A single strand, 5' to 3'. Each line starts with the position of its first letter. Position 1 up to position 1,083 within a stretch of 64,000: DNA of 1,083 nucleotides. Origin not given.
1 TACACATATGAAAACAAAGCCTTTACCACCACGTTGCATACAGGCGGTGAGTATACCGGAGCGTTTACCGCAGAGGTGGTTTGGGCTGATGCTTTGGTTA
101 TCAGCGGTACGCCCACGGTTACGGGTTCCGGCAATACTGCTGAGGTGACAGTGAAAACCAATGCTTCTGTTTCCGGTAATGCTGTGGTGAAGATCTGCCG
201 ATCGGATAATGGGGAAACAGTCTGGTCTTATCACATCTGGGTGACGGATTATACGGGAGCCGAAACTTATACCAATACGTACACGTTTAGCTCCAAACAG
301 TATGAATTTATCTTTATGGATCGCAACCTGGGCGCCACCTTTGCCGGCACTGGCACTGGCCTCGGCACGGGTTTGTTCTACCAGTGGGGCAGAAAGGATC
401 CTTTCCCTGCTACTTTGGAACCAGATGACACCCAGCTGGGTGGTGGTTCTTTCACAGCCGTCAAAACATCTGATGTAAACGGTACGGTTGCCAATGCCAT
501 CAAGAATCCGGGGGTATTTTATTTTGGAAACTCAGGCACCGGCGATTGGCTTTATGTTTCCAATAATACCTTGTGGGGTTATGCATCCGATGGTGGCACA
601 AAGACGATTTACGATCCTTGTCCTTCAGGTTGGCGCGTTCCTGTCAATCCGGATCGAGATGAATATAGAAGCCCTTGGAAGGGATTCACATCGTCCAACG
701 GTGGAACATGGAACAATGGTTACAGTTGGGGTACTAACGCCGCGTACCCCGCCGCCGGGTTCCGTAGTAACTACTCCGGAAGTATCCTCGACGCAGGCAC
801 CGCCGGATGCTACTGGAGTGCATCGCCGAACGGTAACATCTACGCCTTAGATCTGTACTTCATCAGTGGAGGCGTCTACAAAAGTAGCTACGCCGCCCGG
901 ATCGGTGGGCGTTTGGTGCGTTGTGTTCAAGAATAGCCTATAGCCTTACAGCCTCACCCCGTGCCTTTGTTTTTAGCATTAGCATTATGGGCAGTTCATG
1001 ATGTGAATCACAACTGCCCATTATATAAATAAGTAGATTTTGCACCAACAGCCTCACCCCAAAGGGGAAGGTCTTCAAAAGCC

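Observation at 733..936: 3' end of the first gene has the codon signature of a DGR variable region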

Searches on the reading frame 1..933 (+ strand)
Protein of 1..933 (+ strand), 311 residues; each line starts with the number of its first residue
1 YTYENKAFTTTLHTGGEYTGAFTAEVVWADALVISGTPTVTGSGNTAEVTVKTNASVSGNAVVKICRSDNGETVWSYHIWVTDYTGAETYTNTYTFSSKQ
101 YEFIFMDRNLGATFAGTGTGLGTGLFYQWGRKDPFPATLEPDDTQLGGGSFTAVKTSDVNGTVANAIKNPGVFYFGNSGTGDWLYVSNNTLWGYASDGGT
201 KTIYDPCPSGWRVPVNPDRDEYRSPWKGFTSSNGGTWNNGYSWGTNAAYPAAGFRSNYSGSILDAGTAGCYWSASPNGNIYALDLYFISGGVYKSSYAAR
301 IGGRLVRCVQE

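Call 4: search_protein_families(library=pfam, proteins=[window:1-933:+], max_evalue=1)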
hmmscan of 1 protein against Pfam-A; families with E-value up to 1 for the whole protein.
window:1-933:+ (311 aa): 0 families

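Call 5: search_protein_families(library=ncbifam, proteins=[window:1-933:+], max_evalue=1)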
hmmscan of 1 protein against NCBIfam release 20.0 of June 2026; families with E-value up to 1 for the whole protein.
window:1-933:+ (311 aa): 1 family
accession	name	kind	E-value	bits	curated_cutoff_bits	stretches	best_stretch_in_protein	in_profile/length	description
TIGR02145.1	Fib_succ_major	domain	0.021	15.5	41.65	1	206-310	61-175/176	FISUMP domain-containing protein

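Call 7: find_homologous_proteins(query=window:1-933:+)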
Query window:1-933:+ (311 aa): 2119 proteins with E <= 0.001 among 4948 candidates; the best 120 are listed.
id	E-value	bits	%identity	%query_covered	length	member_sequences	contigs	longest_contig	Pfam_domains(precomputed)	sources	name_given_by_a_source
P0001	1.1e-208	710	100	100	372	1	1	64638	-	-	-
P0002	4.2e-123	429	70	96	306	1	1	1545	-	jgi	jgi:hypothetical protein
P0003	1.3e-119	418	68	100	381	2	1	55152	-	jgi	jgi:hypothetical protein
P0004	1.6e-116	408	61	100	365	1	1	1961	-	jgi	jgi:hypothetical protein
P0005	3.6e-115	403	64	100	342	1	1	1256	-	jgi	jgi:uncharacterized protein (TIGR02145 family)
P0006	8.1e-115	402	64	100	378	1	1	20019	-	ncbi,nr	ncbi:MAG: fibrobacter succinogenes major paralogous domain-containing protein, partial [Mediterranea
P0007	6.1e-113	396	64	100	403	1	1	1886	-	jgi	jgi:hypothetical protein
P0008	6.5e-110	386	64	100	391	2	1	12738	-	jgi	jgi:hypothetical protein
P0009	4.0e-101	357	60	100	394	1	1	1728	PF13004.14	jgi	jgi:hypothetical protein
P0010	4.2e-101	357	77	72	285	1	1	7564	-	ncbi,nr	ncbi:MAG: hypothetical protein LBU44_06995, partial [Mediterranea sp.]|nr:hypothetical protein [Medi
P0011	1.3e-96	342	59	99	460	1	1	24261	PF13149.13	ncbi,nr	ncbi:MAG: hypothetical protein LBU44_02110, partial [Mediterranea sp.]|nr:hypothetical protein [Medi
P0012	3.2e-94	334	58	100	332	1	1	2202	-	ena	-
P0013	9.4e-92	326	56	100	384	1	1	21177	-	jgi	jgi:hypothetical protein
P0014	3.9e-87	311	57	100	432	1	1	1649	PF13149.13,PF26707.1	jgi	jgi:uncharacterized protein (TIGR02145 family)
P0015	8.0e-87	310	59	84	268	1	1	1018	-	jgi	jgi:uncharacterized protein (TIGR02145 family)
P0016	1.7e-86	309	55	100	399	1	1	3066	-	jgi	jgi:uncharacterized protein (TIGR02145 family)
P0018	1.4e-85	306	62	80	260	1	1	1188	-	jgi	jgi:uncharacterized protein (TIGR02145 family)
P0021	2.5e-75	272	59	80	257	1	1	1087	PF26707.1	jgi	jgi:uncharacterized protein (TIGR02145 family)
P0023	4.6e-75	271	52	96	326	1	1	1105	-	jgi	jgi:uncharacterized protein (TIGR02145 family)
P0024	1.0e-73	267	64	66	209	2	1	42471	PF26707.1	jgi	jgi:hypothetical protein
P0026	1.2e-72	263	50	99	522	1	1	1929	PF09603.16,PF13149.13,PF09479.17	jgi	jgi:uncharacterized repeat protein (TIGR02543 family)/uncharacterized protein (TIGR02145 family)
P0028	4.3e-72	262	51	95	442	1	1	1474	PF13149.13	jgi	jgi:hypothetical protein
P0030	3.3e-69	252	49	100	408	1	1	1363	-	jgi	jgi:uncharacterized protein (TIGR02145 family)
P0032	2.1e-67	246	46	96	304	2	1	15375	PF09603.16,PF26707.1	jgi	jgi:hypothetical protein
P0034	1.1e-65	240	48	100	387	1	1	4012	PF09603.16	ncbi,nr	ncbi:MAG: fibrobacter succinogenes major paralogous domain-containing protein, partial [Mediterranea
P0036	5.3e-65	238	48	100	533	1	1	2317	PF13149.13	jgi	jgi:hypothetical protein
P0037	8.3e-65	238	48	94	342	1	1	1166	PF09603.16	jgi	jgi:uncharacterized protein (TIGR02145 family)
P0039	3.3e-64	236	45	100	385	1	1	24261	PF26707.1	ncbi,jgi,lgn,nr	ncbi:MAG: fibrobacter succinogenes major paralogous domain-containing protein [Mediterranea sp.]|jgi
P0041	1.2e-63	234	49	97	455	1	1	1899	PF13149.13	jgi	jgi:hypothetical protein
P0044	1.6e-60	223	46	100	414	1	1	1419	PF26707.1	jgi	jgi:uncharacterized protein (TIGR02145 family)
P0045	4.7e-60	222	49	95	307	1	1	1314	-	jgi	jgi:uncharacterized protein (TIGR02145 family)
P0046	2.9e-59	219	49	96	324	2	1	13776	PF09603.16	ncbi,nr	ncbi:MAG: fibrobacter succinogenes major paralogous domain-containing protein [Mediterranea sp.]|nr:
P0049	8.1e-59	218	49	80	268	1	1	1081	-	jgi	jgi:uncharacterized protein (TIGR02145 family)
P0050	7.9e-58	215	44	100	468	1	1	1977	PF13149.13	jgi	jgi:hypothetical protein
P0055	5.4e-55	205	46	97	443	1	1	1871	PF13149.13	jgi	jgi:hypothetical protein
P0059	6.4e-53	198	44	100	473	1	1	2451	PF13149.13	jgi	jgi:hypothetical protein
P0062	2.9e-50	190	41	99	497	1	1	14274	PF13149.13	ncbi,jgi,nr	ncbi:MAG: fimbrillin family protein [Mediterranea sp.]|jgi:hypothetical protein|nr:fimbrillin family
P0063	3.8e-50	189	40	100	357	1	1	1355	-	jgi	jgi:uncharacterized protein (TIGR02145 family)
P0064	5.6e-50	189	45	100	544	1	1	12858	-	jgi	jgi:uncharacterized protein (TIGR02145 family)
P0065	8.4e-50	188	43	100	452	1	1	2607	PF13149.13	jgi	jgi:hypothetical protein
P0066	1.8e-49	187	43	100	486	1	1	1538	PF09479.17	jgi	jgi:uncharacterized protein (TIGR02145 family)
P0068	5.9e-49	185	45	100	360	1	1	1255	PF09603.16,PF26707.1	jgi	jgi:uncharacterized protein (TIGR02145 family)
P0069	1.0e-48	185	42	100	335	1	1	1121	-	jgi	jgi:uncharacterized protein (TIGR02145 family)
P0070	1.9e-48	184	41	100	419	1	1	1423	-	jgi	jgi:uncharacterized protein (TIGR02145 family)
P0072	1.1e-47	181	34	98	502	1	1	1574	PF26707.1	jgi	jgi:uncharacterized protein (TIGR02145 family)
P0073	1.1e-47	181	46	85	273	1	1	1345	PF09603.16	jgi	jgi:uncharacterized protein (TIGR02145 family)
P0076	6.4e-47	179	52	66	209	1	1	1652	PF26707.1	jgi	jgi:uncharacterized protein (TIGR02145 family)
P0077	6.9e-47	179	39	100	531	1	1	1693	PF13149.13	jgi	jgi:hypothetical protein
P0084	3.5e-43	166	44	99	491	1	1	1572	PF13149.13,PF09479.17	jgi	jgi:uncharacterized protein (TIGR02145 family)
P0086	7.7e-43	165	42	99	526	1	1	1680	PF13149.13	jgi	jgi:uncharacterized protein (TIGR02145 family)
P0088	1.2e-42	165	40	100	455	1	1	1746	-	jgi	jgi:uncharacterized protein (TIGR02145 family)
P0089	1.4e-42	165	43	84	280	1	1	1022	-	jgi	jgi:uncharacterized protein (TIGR02145 family)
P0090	1.5e-42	164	40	98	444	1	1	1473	-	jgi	jgi:uncharacterized protein (TIGR02145 family)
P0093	5.1e-42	163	41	99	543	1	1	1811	PF13149.13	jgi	jgi:hypothetical protein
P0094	6.5e-42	162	40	93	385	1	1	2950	PF09603.16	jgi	jgi:hypothetical protein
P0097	4.6e-41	160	39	100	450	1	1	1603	PF13149.13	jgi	jgi:hypothetical protein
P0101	5.3e-40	156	38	99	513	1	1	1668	PF13149.13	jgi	jgi:hypothetical protein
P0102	7.8e-40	155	38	98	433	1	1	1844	PF09603.16,PF26707.1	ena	-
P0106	4.0e-39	153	41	92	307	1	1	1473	-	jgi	jgi:uncharacterized protein (TIGR02145 family)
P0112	2.6e-38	151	40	100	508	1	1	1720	PF13149.13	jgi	jgi:uncharacterized protein (TIGR02145 family)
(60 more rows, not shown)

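Call 8: find_encoding_contigs(protein=P0001, flank=10000, max_places=6)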
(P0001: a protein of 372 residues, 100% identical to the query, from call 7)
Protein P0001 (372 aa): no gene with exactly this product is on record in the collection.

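Call 13: find_encoding_contigs(protein=P0003, flank=10000, max_places=3)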
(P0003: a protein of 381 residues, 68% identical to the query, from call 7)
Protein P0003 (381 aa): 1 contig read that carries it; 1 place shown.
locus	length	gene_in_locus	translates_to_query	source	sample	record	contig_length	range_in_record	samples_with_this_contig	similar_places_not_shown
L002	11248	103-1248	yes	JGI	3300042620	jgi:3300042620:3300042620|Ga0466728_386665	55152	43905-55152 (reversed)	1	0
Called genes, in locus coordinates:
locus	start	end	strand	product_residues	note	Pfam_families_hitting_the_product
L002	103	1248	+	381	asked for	-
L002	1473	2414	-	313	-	PF01095:Pectinesterase, PF13229:Beta_helix (weak)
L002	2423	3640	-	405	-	PF07470:Glyco_hydro_88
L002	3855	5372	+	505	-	PF00083:Sugar_tr (faint), PF07690:MFS_1, PF00854:PTR2 (weak)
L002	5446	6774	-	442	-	PF01966:HD (weak), PF13286:HD_assoc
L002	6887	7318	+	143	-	PF00692:dUTPase, PF22769:DCD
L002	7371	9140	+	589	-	PF13424:TPR_12 (faint), PF00515:TPR_1 (faint), PF13181:TPR_8 (faint), PF13429:TPR_15 (faint), PF13176:TPR_7 (faint), PF14559:TPR_19 (weak), PF07719:TPR_2 (weak), PF23914:TPR_CcmH_CycH, +13 more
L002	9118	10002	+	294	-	PF14125:DUF4292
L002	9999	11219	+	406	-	PF01551:Peptidase_M23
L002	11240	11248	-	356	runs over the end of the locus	PF01546:Peptidase_M20, PF07687:M20_dimer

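Call 14: find_encoding_contigs(protein=P0006, flank=10000, max_places=3)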
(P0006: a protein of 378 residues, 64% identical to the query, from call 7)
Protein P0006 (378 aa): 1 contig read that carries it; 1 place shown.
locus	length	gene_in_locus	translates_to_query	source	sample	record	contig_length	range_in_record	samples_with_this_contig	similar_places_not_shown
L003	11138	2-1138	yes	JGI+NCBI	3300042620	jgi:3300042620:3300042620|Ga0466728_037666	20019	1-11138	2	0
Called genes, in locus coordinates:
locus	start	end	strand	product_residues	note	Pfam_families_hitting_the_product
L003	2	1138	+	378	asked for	?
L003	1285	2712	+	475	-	PF01656:CbiA, PF13500:AAA_26, PF07685:GATase_3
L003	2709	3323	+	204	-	PF01923:Cob_adeno_trans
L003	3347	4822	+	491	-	PF01656:CbiA, PF13500:AAA_26, PF07685:GATase_3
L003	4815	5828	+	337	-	PF00155:Aminotran_1_2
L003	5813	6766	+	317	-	PF03186:CobD_Cbib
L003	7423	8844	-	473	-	PF02952:Fucose_iso_C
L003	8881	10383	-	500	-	PF00370:FGGY_N, PF02782:FGGY_C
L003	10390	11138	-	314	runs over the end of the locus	PF02779:Transket_pyr, PF02780:Transketolase_C, PF22613:Transketolase_C_1 (faint)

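Call 18: find_related_loci(query=P0001, collection=genome_contigs, flank=10000)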
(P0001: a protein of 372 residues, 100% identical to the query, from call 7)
Query P0001 (372 aa) in genome_contigs; peptide patterns used: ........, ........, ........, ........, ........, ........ (x = any residue, [..] = any of these).
579 stretches matched a pattern; 538 encode a relative of the query (tblastn E <= 1e-3); the best 80 are kept; 78 distinct loci.
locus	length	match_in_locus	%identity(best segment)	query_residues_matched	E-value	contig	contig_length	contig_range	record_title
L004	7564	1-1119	74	1-372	3e-157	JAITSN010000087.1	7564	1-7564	MAG: Mediterranea sp. isolate Roe453_bin87 k119_1644562, whole genome shotgun sequence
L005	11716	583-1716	68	1-372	3e-150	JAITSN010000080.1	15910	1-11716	MAG: Mediterranea sp. isolate Roe453_bin87 k119_1882380, whole genome shotgun sequence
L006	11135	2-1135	69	2-372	4e-147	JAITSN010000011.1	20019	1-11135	MAG: Mediterranea sp. isolate Roe453_bin87 k119_159027, whole genome shotgun sequence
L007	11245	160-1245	68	1-372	1e-145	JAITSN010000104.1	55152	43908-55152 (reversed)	MAG: Mediterranea sp. isolate Roe453_bin87 k119_3039818, whole genome shotgun sequence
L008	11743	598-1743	62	1-372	1e-128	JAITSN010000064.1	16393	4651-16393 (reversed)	MAG: Mediterranea sp. isolate Roe453_bin87 k119_712767, whole genome shotgun sequence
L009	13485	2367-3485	61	1-372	5e-127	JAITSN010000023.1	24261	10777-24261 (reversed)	MAG: Mediterranea sp. isolate Roe453_bin87 k119_319402, whole genome shotgun sequence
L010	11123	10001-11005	65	36-372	3e-118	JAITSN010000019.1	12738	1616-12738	MAG: Mediterranea sp. isolate Roe453_bin87 k119_2995323, whole genome shotgun sequence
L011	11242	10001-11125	60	1-372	2e-109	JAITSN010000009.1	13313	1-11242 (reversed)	MAG: Mediterranea sp. isolate Roe453_bin87 k119_1844682, whole genome shotgun sequence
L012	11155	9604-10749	57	1-372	1e-106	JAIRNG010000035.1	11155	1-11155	MAG: Mediterranea sp. isolate Cd354_bin2 k119_908875, whole genome shotgun sequence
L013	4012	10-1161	48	1-372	5e-86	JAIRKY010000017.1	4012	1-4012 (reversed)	MAG: Mediterranea sp. isolate Cc175_bin25 k119_2595016, whole genome shotgun sequence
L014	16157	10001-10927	50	44-372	3e-82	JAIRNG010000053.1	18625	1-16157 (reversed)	MAG: Mediterranea sp. isolate Cd354_bin2 k119_2368188, whole genome shotgun sequence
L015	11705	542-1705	45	4-372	1e-79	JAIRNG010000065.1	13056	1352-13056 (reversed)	MAG: Mediterranea sp. isolate Cd354_bin2 k119_464442, whole genome shotgun sequence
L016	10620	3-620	65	166-372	3e-73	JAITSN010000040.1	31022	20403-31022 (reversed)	MAG: Mediterranea sp. isolate Roe453_bin87 k119_1321937, whole genome shotgun sequence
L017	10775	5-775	56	120-372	4e-68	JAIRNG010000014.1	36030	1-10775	MAG: Mediterranea sp. isolate Cd354_bin2 k119_2159526, whole genome shotgun sequence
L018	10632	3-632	64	166-372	6e-66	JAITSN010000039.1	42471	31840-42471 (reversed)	MAG: Mediterranea sp. isolate Roe453_bin87 k119_625785, whole genome shotgun sequence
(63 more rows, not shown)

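Call 34: find_encoding_contigs(protein=P0039, flank=10000, max_places=4)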
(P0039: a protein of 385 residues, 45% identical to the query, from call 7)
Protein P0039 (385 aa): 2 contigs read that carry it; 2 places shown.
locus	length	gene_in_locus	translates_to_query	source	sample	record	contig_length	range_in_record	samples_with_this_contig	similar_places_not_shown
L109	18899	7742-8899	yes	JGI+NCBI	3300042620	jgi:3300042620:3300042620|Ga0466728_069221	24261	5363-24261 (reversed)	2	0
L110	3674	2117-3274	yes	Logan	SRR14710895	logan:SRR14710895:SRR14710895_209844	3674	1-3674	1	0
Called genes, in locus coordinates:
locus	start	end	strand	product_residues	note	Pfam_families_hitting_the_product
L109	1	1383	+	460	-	PF13149:Mfa_like_1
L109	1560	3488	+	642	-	PF13149:Mfa_like_1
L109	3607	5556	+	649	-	PF13149:Mfa_like_1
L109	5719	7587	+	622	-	PF13149:Mfa_like_1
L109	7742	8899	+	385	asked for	PF26707:DUF8237 (weak)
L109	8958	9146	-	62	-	-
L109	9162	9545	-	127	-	-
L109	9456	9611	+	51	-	-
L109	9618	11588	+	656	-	PF13149:Mfa_like_1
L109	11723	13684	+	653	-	PF13149:Mfa_like_1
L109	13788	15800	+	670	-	PF13149:Mfa_like_1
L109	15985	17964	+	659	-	PF13149:Mfa_like_1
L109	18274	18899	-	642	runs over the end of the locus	PF00795:CN_hydrolase, PF02540:NAD_synthase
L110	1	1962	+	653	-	PF13149:Mfa_like_1, PF09603:Fib_succ_major (faint)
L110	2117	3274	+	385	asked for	PF26707:DUF8237 (weak)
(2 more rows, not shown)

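Call 57: search_solved_structures(query=P0001, max_evalue=1, show_alignments=2)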
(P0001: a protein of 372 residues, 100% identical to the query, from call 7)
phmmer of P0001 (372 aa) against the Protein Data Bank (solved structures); distinct sequences matched with E-value up to 1: 3.
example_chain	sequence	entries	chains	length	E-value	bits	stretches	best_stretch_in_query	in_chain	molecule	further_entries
2jk9_A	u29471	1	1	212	0.33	13.3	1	168-256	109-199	SPRY DOMAIN-CONTAINING SOCS BOX PROTEIN 1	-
3f2o_A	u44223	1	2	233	0.41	13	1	168-256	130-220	SPRY domain-containing SOCS box protein 1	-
3w15_B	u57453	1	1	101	0.52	12.6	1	106-145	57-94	Peroxisomal membrane protein PEX21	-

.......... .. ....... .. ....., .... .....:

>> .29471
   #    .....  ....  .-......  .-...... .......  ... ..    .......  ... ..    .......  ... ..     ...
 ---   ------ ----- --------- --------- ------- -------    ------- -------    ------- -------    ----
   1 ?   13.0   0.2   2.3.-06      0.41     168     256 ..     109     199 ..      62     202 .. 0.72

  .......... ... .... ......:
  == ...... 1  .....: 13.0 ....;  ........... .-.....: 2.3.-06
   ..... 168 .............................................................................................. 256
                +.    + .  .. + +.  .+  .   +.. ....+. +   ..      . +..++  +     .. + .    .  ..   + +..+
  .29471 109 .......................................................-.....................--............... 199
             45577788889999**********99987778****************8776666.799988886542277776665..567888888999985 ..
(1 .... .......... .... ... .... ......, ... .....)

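Call 66: predict_structure(alignment_id=A1)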
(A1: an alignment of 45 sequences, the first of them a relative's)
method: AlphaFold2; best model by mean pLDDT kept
length: 372 residues; sequences in the alignment: 45
mean_pLDDT: 92.2   pTM: 0.87
mean pLDDT of the five models: 92.2, 91.9, 90.8, 90.3, 90.0
residues with pLDDT >= 90: 292; 70-90: 58; 50-70: 21; < 50: 1
segments of 3 or more residues with pLDDT < 50: none
pLDDT, mean of each block of 10 residues (from residue 1): 71 83 85 56 87 95 90 97 98 97 97 98 98 98 94 94 96 96 97 96 97 96 97 86 88 81 91 90 93 96 97 97 98 92 96 94 97 87
secondary structure, 60 per line:
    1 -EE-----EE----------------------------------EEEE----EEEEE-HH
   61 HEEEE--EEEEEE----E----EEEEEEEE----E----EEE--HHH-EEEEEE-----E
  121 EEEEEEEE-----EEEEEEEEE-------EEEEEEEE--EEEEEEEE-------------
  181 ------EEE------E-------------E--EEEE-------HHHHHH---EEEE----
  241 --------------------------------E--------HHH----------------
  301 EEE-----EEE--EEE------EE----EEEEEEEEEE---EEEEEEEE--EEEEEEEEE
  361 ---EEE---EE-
elements in order: E45-48 E53-57 E62-65 E68-73 E83-90 E100-102 E109-114 E120-128 E134-142 E150-157 E160-167 E187-189 E213-216 H224-229 E233-236 E301-303 E309-311 E314-316 E329-338 E342-349 E352-360 E364-366

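Call 68: fold_search(model_id=the predicted structure, library=pdb)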
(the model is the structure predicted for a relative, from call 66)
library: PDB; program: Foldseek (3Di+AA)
matches with E <= 10: 1745; with E <= 0.001: 0
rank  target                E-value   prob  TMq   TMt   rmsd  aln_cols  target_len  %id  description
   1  4uic                  6.6e-03  0.89  0.17  0.10  13.3       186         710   15  Crystal structure of the S-layer protein rSbsC(31-844) (released 2016-04-13)
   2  5ftx                  8.8e-03  0.97  0.18  0.11  12.0       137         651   16  Structure of surface layer protein SbsC, domains 4-9 (released 2017-02-22)
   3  9mdo                  9.3e-03  0.91  0.19  0.16  13.0       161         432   11  Crystal Structure of Y559A Prosegment Binding Loop Mutant of C0362 (TDE_0362 [TDE0362] resi 205-647) (released 2025-02-12)
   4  8fxr_P3               1.0e-02  0.72  0.16  0.25  12.0       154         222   17  Structure of neck with portal vertex of capsid of Agrobacterium phage Milano (released 2023-12-06)
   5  4uj6                  1.2e-02  0.90  0.17  0.09  12.7       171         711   14  Structure of surface layer protein SbsC, domains 1-6 (released 2016-04-27)
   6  4uj7                  1.2e-02  0.89  0.16  0.27  12.2       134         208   18  Structure of the S-layer protein SbsC, domains 5-6 (released 2016-04-27)
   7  8dke_P                1.3e-02  0.99  0.18  0.20   4.2       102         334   14  Cryo-EM structure of cystinosin in a cytosol-open state (released 2022-09-21)
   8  1wlh_A                1.3e-02  0.89  0.18  0.21   8.1       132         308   19  Molecular structure of the rod domain of Dictyostelium filamin (released 2004-10-05)
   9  3nh7_L                1.6e-02  0.80  0.18  0.29   7.9       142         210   18  Crystal structure of the neutralizing Fab fragment AbD1556 bound to the BMP type I receptor IA (released 2010-10-27)
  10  4hkb_H                1.6e-02  0.66  0.17  0.30   8.6       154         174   16  CH67 Fab (unbound) from the CH65-67 Lineage (released 2012-11-21)
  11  4uid_A                1.7e-02  0.98  0.16  0.27   5.2       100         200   21  Crystal structure of the S-layer protein SbsC domains 4 and 5 (released 2016-04-13)
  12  7c81_L                1.8e-02  0.80  0.18  0.29   8.0       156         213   11  E30 F-particle in complex with 6C5 (released 2020-07-29)
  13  8fwc_0                1.8e-02  0.66  0.16  0.25  12.2       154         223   16  Collar sheath structure of Agrobacterium phage Milano (released 2023-12-06)
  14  9rkt_1                1.8e-02  0.54  0.15  0.23  12.0       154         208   14  Agrobacterium phage 7-7-1 collar (released 2025-12-10)
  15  6grz_A                1.9e-02  0.80  0.19  0.29   7.6       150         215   13  Crystal structure of the light chain dimer mH6 (released 2019-06-12)
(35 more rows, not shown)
